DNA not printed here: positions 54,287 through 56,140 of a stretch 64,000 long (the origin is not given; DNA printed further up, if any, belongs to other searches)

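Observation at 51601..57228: Coupled HPrK-like / radical-SAM-SPASM / amidohydrolase-HAD cassette sharing a divergent promoter with two tandem methyltransferases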

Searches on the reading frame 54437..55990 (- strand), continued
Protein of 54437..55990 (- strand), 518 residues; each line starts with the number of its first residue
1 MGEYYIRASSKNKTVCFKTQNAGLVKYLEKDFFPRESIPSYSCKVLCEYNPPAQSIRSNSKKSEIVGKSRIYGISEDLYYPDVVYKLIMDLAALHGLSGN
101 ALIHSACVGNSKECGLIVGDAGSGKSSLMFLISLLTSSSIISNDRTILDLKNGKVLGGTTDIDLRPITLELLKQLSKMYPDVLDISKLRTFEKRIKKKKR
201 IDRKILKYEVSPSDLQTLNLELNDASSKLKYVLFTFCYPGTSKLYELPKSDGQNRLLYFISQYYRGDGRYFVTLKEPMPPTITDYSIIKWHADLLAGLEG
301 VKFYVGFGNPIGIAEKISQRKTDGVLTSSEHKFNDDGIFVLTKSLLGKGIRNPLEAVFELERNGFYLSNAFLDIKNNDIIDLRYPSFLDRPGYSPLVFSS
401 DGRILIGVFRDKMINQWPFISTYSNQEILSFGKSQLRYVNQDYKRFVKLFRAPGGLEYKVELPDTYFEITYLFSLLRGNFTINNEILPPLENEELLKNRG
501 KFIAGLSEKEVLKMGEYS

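Call 55: search_protein_families(library=ncbifam, proteins=[L011:3980-4885:+, L011:4872-5582:+, L011:5588-6721:+, L011:6734-7975:+, L011:7962-8945:+, L011:8963-9337:+, L011:9343-10002:+, L021:4779-7226:+, L021:7335-7871:+, L019:1468-2571:+], max_evalue=0.00001)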
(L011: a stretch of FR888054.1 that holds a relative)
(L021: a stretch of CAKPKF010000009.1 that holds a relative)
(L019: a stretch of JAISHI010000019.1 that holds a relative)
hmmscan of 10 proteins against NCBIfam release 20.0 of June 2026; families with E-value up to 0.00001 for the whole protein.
L011:3980-4885:+ (302 aa): 5 families
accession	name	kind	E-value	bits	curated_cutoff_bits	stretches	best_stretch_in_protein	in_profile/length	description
NF047791.1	RNaseRnm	equivalog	1.7e-21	76.7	375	1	2-285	3-273/275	RNase RNM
NF041577.1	nside_bi_sphtase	equivalog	2.4e-14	53.2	400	1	2-284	4-273/276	3',5'-nucleoside bisphosphate phosphatase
NF041661.1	Cycl_ph_dihydrol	equivalog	2.1e-10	40.4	500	1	3-262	1-246/259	phosphoribosyl 1,2-cyclic phosphate 1,2-diphosphodiesterase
NF038032.1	CehA_McbA_metalo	domain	1.2e-09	38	80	1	2-67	5-69/315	CehA/McbA family metallohydrolase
NF045780.1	TrlF_fam_ATP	equivalog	2e-08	33.5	350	1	3-158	9-181/944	TrlF family AAA-like ATPase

L011:4872-5582:+ (237 aa): 0 families

L011:5588-6721:+ (378 aa): 34 families (the best 25 are shown)
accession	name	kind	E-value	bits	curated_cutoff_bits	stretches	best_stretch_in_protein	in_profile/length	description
TIGR03962.1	mycofact_rSAM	equivalog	1.3e-25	90.4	265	1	13-327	14-320/339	mycofactocin radical SAM maturase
TIGR04303.1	GeoRSP_rSAM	equivalog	6.1e-20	72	400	1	12-344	6-324/325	GeoRSP system radical SAM/SPASM protein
TIGR04055.1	rSAM_NirJ2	equivalog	6.1e-18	65.4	500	1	13-183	2-163/326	putative heme d1 biosynthesis radical SAM protein NirJ2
TIGR04250.1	SCM_rSAM_ScmE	equivalog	7.3e-17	61.3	400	2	16-171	8-157/358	SynChlorMet cassette radical SAM/SPASM protein ScmE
TIGR04051.1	rSAM_NirJ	equivalog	9.5e-17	61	515.45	1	15-184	6-166/354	heme d1 biosynthesis radical SAM protein NirJ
TIGR04317.1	W_rSAM_matur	equivalog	8.5e-15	54.7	380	1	10-330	3-339/349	tungsten cofactor oxidoreductase radical SAM maturase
TIGR04251.1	SCM_rSAM_ScmF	equivalog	1.2e-14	54.5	400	1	11-196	4-185/353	SynChlorMet cassette radical SAM/SPASM protein ScmF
TIGR04340.1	rSAM_ACGX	hypoth_equivalog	8.2e-14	51.6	400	2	241-348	251-341/341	radical SAM/SPASM domain protein, ACGX system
TIGR02668.1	moaA_archaeal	equivalog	3.9e-13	49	325.25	1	7-199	6-190/303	GTP 3',8-cyclase MoaA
TIGR04347.1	pseudo_SAM_Halo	equivalog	8.4e-13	48.3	525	1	5-169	32-189/390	TIGR04347 family pseudo-SAM/SPASM protein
TIGR04163.1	rSAM_cobopep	equivalog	8.6e-13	47.8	375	1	253-327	321-394/428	peptide-modifying radical SAM enzyme CbpB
TIGR04546.1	rSAM_ahbC_deAc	equivalog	9.9e-13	47.6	650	1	13-183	41-202/390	12,18-didecarboxysiroheme deacetylase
NF001199.0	PRK00164.2-1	equivalog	1.3e-12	47.5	231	1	7-185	8-179/308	GTP 3',8-cyclase MoaA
TIGR02666.1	moaA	equivalog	1.3e-12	47.4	284.05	1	10-224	9-226/336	GTP 3',8-cyclase MoaA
TIGR04103.1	rSAM_nif11_3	equivalog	1.4e-12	47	725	1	10-158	4-144/412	nif11-class peptide radical SAM maturase 3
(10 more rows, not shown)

L011:6734-7975:+ (414 aa): 37 families (the best 25 are shown)
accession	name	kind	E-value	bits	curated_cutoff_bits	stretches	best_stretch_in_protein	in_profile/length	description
NF004701.0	PRK06038.1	equivalog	2.8e-54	184.5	609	1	1-403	3-421/432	N-ethylammeline chlorohydrolase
NF006252.0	PRK08393.1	equivalog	5.1e-49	167.4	617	1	3-406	2-421/424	N-ethylammeline chlorohydrolase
NF004995.0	PRK06380.1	subfamily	7.7e-48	163.5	567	1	4-386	3-401/418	metal-dependent hydrolase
NF005557.0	PRK07228.1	equivalog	2.5e-41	141.8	522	2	181-408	198-437/445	5'-deoxyadenosine deaminase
NF006549.0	PRK09045.1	equivalog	6e-39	133.9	540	1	3-372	9-402/444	TRZ/ATZ family hydrolase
NF006055.0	PRK08203.1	equivalog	3.9e-35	121.3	532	1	184-406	218-448/455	8-oxoguanine deaminase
NF005540.0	PRK07203.1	equivalog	4e-32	111.4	444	2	162-401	186-430/444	putative aminohydrolase SsnA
NF005552.0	PRK07213.1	equivalog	7.1e-30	104.1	294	1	8-367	6-365/382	chlorohydrolase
TIGR03314.1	Se_ssnA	subfamily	1.6e-25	89.9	455.5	1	167-390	189-419/441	putative selenium metabolism protein SsnA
TIGR02967.1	guan_deamin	equivalog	4e-25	88.6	375.4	1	188-356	192-368/401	guanine deaminase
NF006269.1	PRK08418.1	equivalog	1.4e-24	86.6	320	1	41-365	44-391/408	aminofutalosine deaminase family hydrolase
NF006681.0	PRK09229.1-2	equivalog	1.2e-22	80.3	362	1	166-356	199-394/451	formimidoylglutamate deiminase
NF009059.0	PRK12393.1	equivalog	2.3e-21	76.1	543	1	191-386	229-433/460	amidohydrolase family protein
NF012037.0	PRK15493.1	equivalog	3e-21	75.7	779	1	184-405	198-430/435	bifunctional S-methyl-5'-thioadenosine deaminase/S-adenosylhomocysteine deaminase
NF005211.0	PRK06687.1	equivalog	1.7e-20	73.2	703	1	169-369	183-393/419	TRZ/ATZ family protein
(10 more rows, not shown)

L011:7962-8945:+ (328 aa): 2 families
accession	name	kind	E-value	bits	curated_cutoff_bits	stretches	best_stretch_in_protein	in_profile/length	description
TIGR04352.1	HprK_rel_A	equivalog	3.1e-09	36.4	200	1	116-172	94-149/280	HprK-related kinase A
TIGR04355.1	HprK_rel_B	hypoth_equivalog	6.5e-08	32.1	200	1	114-184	140-209/351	HprK-related kinase B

L011:8963-9337:+ (125 aa): 2 families
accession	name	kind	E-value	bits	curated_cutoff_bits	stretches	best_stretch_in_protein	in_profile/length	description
NF002578.0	PRK02230.1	equivalog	2.3e-08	33.7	246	1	29-111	37-122/185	inorganic pyrophosphatase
NF002317.0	PRK01250.1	equivalog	2.1e-07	31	200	1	30-106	49-130/176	inorganic diphosphatase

L011:9343-10002:+ (220 aa): 15 families
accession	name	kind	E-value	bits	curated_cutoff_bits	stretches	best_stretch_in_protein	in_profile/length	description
TIGR02253.1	CTE7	subfamily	2.8e-22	79.6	169.75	1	4-217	3-221/221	TIGR02253 family HAD-type hydrolase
NF006976.0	PRK09449.1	equivalog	5.2e-18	65.4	183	1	2-219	2-221/225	pyrimidine 5'-nucleotidase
NF052576.1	PymNtasePynAStpc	equivalog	1.9e-14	53.8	350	1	93-219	105-226/229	pyrimidine 5'-nucleotidase PynA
TIGR02254.1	YjjG_YfnB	equivalog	9.2e-14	51.4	159.9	1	84-219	94-222/223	YjjG family noncanonical pyrimidine nucleotidase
TIGR02252.1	DREG-2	subfamily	1.4e-12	47.8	155.2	1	88-187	106-203/203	HAD hydrolase, REG-2-like, family IA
TIGR01662.1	HAD-SF-IIIA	subfamily_domain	4.6e-12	46.2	44.6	1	88-190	26-140/141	HAD-IIIA family hydrolase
NF009804.0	PRK13288.1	equivalog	1.9e-11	43.9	218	1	5-220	5-210/215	pyrophosphatase PpaX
TIGR01428.1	HAD_type_II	equivalog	1.6e-10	41.3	125.4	1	33-187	40-189/197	haloacid dehalogenase type II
NF053830.1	RUBPPhHalo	equivalog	8.2e-09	35.4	330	1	90-220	106-234/234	ribulose-1,5-bisphosphate 5-phosphatase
NF009695.0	PRK13222.1-2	equivalog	1.4e-08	34.6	225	1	88-155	95-162/226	phosphoglycolate phosphatase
TIGR01549.1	HAD-SF-IA-v1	subfamily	4.4e-08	33.7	23.3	1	96-181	67-148/149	HAD-IA family hydrolase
TIGR01668.1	YqeG_hyp_ppase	hypoth_equivalog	4.2e-07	29.6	89.1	1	88-193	44-140/170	YqeG family HAD IIIA-type phosphatase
TIGR01993.1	Pyr-5-nucltdase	equivalog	2.2e-06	27.6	142.9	1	70-186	65-181/183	pyrimidine 5'-nucleotidase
NF009694.0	PRK13222.1-1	equivalog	4.6e-06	26.1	415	1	87-217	111-236/252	phosphoglycolate phosphatase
TIGR01449.2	PGP_bact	equivalog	8.3e-06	25.5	180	0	93-170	91-167/213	phosphoglycolate phosphatase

L021:4779-7226:+ (816 aa): 9 families
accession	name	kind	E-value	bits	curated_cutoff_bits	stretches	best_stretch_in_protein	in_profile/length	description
NF006856.0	PRK09358.3-3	equivalog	1.7e-63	214.7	510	1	517-816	5-311/316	adenosine deaminase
NF006859.0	PRK09358.3-6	equivalog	1.4e-34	119.7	549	1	525-801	3-285/299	adenosine deaminase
TIGR01430.1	aden_deam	equivalog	3.9e-22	78.7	216.55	1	670-814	158-304/323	adenosine deaminase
NF006848.0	PRK09358.1-3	equivalog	3.2e-17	62.8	426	1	680-812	163-302/325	adenosine deaminase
NF006846.0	PRK09358.1-1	equivalog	3.9e-14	52.4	459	1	665-815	160-312/333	adenosine deaminase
NF006850.0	PRK09358.1-6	equivalog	4e-14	52.2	419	1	686-815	179-309/334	adenosine deaminase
NF006849.0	PRK09358.1-5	equivalog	1.4e-12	47.3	494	1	688-811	191-315/350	adenosine deaminase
NF006854.0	PRK09358.3-1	equivalog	2e-12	46.9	530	1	700-794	200-295/344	adenosine deaminase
NF006847.0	PRK09358.1-2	equivalog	5.8e-07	28.6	412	1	719-815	226-334/364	adenosine deaminase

L021:7335-7871:+ (179 aa): 12 families
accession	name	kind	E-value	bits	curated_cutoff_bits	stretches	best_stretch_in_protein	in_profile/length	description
NF002995.0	PRK03759.1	equivalog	8.6e-21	74.4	127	1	4-145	9-154/185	isopentenyl-diphosphate Delta-isomerase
NF011922.0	PRK15393.1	equivalog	6.5e-16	58.5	152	1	1-142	10-148/182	NUDIX hydrolase YfcD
TIGR02150.1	IPP_isom_1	equivalog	1.4e-15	57.5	105.8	1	6-143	3-142/159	isopentenyl-diphosphate delta-isomerase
NF041653.1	Nud_hyd_Meth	equivalog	6.8e-13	48.7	300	1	6-144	4-141/170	Nudix hydrolase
NF006530.0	PRK08999.1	equivalog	2.9e-10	39.7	245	1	37-99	13-74/315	Nudix family hydrolase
TIGR00586.1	mutt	equivalog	1.3e-09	38.2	97.9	1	37-145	12-115/129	8-oxo-dGTP diphosphatase MutT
NF007834.0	PRK10546.1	equivalog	1.6e-08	34.5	156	1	37-90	10-62/135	pyrimidine (deoxy)nucleoside triphosphate diphosphatase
NF012016.0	PRK15472.1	equivalog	1.9e-08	34.1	95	1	31-90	4-63/141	nucleoside triphosphatase NudI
NF001938.0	PRK00714.1-5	equivalog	3.5e-07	29.7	116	1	26-88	9-75/172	RNA pyrophosphohydrolase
NF008044.0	PRK10776.1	equivalog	1.8e-06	27.9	148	1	37-104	11-77/130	8-oxo-dGTP diphosphatase MutT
NF001299.0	PRK00241.1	equivalog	2.2e-06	27.3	158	1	42-141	146-238/263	NAD(+) diphosphatase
NF006961.0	PRK09438.1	equivalog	2.8e-06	26.9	103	1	51-103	25-77/151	dihydroneopterin triphosphate diphosphatase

L019:1468-2571:+ (368 aa): 25 families
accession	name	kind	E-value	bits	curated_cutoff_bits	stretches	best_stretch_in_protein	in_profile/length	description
TIGR03962.1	mycofact_rSAM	equivalog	4.8e-15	55.6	265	1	4-321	12-331/339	mycofactocin radical SAM maturase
TIGR04055.1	rSAM_NirJ2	equivalog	5.1e-13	49.3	500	1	6-147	2-138/326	putative heme d1 biosynthesis radical SAM protein NirJ2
TIGR04347.1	pseudo_SAM_Halo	equivalog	1.1e-12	48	525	1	6-170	40-194/390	TIGR04347 family pseudo-SAM/SPASM protein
TIGR04054.1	rSAM_NirJ1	equivalog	1.1e-12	47.3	650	1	6-176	38-201/387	putative heme d1 biosynthesis radical SAM protein NirJ1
NF041298.1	rSAM_mat_DynA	equivalog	2.2e-11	43.4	450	1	11-323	8-341/356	dynobactin maturation radical SAM/SPASM protein DynA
TIGR04053.2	TIGR04053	equivalog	3.6e-11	42.9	395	1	6-174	10-175/366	TIGR04053 family radical SAM/SPASM domain-containing protein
TIGR04317.1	W_rSAM_matur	equivalog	8.5e-11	41.5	380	1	10-178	10-174/349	tungsten cofactor oxidoreductase radical SAM maturase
NF038283.1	viperin_w_prok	equivalog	1.1e-10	41.1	180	1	4-143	2-148/281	viperin family antiviral radical SAM protein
TIGR04545.1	rSAM_ahbD_hemeb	equivalog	1.4e-10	41.2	500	1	6-177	2-167/339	heme b synthase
TIGR04051.1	rSAM_NirJ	equivalog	3.8e-10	39.3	515.45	1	7-174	5-162/354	heme d1 biosynthesis radical SAM protein NirJ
TIGR04303.1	GeoRSP_rSAM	equivalog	5e-10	39.5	400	1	4-176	5-168/325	GeoRSP system radical SAM/SPASM protein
TIGR04133.1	rSAM_w_lipo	hypoth_equivalog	1e-09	37.8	425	1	6-302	26-330/350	TIGR04133 family radical SAM/SPASM protein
TIGR04546.1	rSAM_ahbC_deAc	equivalog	1.6e-09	37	650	1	5-177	40-205/390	12,18-didecarboxysiroheme deacetylase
TIGR04103.1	rSAM_nif11_3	equivalog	2.8e-09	36.1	725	1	8-148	9-143/412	nif11-class peptide radical SAM maturase 3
TIGR02668.1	moaA_archaeal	equivalog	1.2e-08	34.3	325.25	1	9-217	15-220/303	GTP 3',8-cyclase MoaA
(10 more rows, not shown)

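Call 60: search_protein_families(library=pfam, proteins=[L020:7273-7842:+, L020:10165-11952:+, L020:14176-14973:+, L025:210-1571:+, L025:1576-2085:+, L026:2013-2678:+, L026:2812-4014:+], max_evalue=0.001)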
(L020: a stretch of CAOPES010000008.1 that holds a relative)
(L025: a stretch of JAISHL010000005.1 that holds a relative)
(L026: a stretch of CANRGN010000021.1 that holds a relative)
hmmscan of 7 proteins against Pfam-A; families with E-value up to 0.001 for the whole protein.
L020:7273-7842:+ (190 aa): 1 family
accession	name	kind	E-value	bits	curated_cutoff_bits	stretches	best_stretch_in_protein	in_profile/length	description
PF01966.28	HD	-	1.3e-08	35.6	22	1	40-121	3-90/116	HD domain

L020:10165-11952:+ (596 aa): 3 families
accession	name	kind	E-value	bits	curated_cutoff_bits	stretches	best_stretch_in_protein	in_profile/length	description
PF04055.27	Radical_SAM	-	1e-20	75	29.5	1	266-433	3-166/166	Radical SAM superfamily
PF02310.24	B12-binding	-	1.2e-20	74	32.1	1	94-203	13-120/121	B12 binding domain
PF19864.5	Radical_SAM_N2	-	0.00038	20.4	29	1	154-212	76-130/151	Radical SAM proteins, N-terminal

L020:14176-14973:+ (266 aa): 1 family
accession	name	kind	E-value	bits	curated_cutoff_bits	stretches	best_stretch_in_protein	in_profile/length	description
PF01522.26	Polysacc_deac_1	-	1.6e-32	112.5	23.1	1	55-170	3-117/124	Polysaccharide deacetylase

L025:210-1571:+ (454 aa): 2 families
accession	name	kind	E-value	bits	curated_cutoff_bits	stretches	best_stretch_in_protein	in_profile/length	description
PF03129.25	HGTP_anticodon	-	8.3e-19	68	21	1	361-454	1-91/94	Anticodon binding domain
PF00587.30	tRNA-synt_2b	-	1.3e-11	45.3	29.3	1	161-334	11-176/179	tRNA synthetase class II core domain (G, H, P, S and T)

L025:1576-2085:+ (170 aa): 0 families

L026:2013-2678:+ (222 aa): 4 families
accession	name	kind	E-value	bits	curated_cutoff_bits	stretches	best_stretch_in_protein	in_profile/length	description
PF00485.24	PRK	-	1.3e-06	28.8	22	1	24-210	4-194/196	Phosphoribulokinase / Uridine kinase family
PF13238.12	AAA_18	-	9.9e-05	23.2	29.4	1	22-183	1-121/128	AAA domain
PF13671.12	AAA_33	-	0.00025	21.8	27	1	22-82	2-58/143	AAA domain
PF10662.15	PduV-EutP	-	0.00073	19.8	21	0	20-61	2-43/143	Ethanolamine utilisation - propanediol utilisation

L026:2812-4014:+ (401 aa): 1 family
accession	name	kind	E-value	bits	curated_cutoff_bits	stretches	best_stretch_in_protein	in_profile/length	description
PF20720.3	nSTAND3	-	7.2e-06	26.2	27.2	1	341-366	15-40/155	Novel STAND NTPase 3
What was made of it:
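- Closest known: OxsA/OxsB oxetanocin-A pathway. Same: The L020 cassette even contains an HD protein and a B12-dependent rSAM (call 60).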

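Call 62: find_related_loci(query=P0123, collection=metagenome_contigs, flank=8000)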
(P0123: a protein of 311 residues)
Query P0123 (311 aa) in metagenome_contigs; peptide patterns used: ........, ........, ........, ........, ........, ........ (x = any residue, [..] = any of these).
67 stretches matched a pattern, but none encodes a relative of the query by tblastn (E <= 1e-3).

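Call 64: find_homologous_proteins(query=A5, max_evalue=0.00001)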
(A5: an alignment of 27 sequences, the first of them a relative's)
Query A5 (27 sequences) (518 aa, profile of the alignment): 2 proteins with E <= 0.00001 among 8000 candidates.
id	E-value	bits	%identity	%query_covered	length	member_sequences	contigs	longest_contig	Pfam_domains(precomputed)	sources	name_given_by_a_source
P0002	2.5e-77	278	34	94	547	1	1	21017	-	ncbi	-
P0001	6.4e-76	274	100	100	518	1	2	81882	-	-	-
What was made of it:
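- Tried and rejected: A third homologue search with a 27-sequence profile returned only the same two proteins, because the 8000-candidate cap was filled by P-loop words (call 64).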

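Call 65: find_related_loci(query=A4, collection=viral_contigs, flank=8000)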
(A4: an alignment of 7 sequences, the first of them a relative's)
Query A4 (315 aa) in viral_contigs; peptide patterns used: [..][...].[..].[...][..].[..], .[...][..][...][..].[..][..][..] (x = any residue, [..] = any of these).
453 stretches matched a pattern, but none encodes a relative of the query by tblastn (E <= 1e-3).

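Call 66: search_dna_similar(query=L011:7962-8945:+, collection=plasmids, mode=protein, max_evalue=0.00001)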
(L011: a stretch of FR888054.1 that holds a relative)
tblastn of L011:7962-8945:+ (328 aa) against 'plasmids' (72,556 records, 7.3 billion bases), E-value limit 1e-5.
No match.
